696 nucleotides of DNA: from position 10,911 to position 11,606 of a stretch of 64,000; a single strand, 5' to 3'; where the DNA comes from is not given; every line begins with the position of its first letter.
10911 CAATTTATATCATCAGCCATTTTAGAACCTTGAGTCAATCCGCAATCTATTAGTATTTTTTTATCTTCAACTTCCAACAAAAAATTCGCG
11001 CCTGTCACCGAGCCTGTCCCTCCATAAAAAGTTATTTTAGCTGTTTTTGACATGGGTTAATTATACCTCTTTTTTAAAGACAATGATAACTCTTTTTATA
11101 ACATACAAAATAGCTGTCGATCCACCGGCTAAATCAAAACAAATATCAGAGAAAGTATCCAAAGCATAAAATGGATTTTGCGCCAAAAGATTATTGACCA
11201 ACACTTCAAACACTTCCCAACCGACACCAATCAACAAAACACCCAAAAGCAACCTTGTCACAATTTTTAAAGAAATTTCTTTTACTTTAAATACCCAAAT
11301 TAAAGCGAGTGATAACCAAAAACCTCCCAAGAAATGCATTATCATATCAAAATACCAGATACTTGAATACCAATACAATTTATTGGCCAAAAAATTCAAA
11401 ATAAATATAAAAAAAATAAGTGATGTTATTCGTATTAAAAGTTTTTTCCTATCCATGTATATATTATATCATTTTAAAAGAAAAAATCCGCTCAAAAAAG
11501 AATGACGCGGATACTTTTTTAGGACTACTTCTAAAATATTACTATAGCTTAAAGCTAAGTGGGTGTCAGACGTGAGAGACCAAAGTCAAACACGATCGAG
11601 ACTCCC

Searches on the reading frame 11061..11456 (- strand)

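Call 3: search_protein_families(library=pfam, proteins=[window:11061-11456:-], max_evalue=0.01)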
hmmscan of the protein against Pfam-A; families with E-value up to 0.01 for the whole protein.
window:11061-11456:- (131 aa): 1 family
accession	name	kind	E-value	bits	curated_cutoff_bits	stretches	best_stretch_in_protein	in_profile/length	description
PF09997.14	DUF2238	-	0.0087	16.4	26.4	1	35-92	58-116/140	Predicted membrane protein (DUF2238)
